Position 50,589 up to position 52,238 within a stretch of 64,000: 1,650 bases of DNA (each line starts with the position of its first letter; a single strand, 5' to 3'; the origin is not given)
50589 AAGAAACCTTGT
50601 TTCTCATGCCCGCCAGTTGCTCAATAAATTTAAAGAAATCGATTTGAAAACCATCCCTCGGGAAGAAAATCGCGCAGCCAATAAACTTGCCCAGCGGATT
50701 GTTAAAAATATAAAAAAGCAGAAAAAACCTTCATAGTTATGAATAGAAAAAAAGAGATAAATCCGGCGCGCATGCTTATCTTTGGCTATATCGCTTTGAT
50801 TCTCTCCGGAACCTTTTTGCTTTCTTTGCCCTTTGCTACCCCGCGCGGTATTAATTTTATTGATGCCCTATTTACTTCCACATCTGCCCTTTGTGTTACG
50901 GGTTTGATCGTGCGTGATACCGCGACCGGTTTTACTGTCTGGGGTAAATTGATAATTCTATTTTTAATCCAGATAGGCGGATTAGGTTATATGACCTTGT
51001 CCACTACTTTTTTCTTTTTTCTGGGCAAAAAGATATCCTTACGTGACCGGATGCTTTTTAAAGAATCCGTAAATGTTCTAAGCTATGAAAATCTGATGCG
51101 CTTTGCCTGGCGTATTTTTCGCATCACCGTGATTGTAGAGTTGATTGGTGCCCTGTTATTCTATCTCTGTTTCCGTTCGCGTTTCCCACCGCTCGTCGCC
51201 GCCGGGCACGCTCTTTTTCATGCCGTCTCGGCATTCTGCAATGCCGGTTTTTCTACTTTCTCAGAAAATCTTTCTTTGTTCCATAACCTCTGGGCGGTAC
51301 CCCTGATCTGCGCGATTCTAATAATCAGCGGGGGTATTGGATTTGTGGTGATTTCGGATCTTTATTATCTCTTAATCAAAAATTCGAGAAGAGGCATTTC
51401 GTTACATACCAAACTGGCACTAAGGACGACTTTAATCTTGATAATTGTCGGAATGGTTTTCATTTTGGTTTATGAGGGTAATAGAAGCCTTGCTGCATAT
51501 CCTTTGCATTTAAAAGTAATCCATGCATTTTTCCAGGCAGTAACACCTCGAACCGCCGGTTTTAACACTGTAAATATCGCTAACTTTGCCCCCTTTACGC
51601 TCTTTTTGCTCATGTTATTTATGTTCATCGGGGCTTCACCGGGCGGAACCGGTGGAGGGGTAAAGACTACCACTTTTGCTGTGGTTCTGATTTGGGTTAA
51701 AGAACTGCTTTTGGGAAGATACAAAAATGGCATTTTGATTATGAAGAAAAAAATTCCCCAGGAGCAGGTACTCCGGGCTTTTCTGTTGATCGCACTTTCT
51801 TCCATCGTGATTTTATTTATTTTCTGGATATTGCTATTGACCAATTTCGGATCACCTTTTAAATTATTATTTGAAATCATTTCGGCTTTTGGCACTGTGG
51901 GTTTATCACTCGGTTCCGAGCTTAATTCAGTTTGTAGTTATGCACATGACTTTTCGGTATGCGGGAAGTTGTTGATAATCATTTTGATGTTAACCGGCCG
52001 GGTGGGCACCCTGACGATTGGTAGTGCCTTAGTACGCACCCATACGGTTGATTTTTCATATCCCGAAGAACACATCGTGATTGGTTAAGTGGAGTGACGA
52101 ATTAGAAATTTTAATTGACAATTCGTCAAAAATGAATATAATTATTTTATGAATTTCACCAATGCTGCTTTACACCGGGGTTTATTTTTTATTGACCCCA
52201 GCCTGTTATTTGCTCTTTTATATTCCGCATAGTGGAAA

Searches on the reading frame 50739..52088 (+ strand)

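Call 46: search_protein_families(library=pfam, proteins=[window:50739-52088:+], max_evalue=0.0001)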
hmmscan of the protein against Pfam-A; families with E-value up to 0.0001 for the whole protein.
window:50739-52088:+ (449 aa): 1 family
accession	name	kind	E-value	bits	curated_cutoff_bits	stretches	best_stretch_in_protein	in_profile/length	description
PF02386.22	TrkH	-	1.3e-62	212.3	27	1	24-427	50-486/502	Cation transport protein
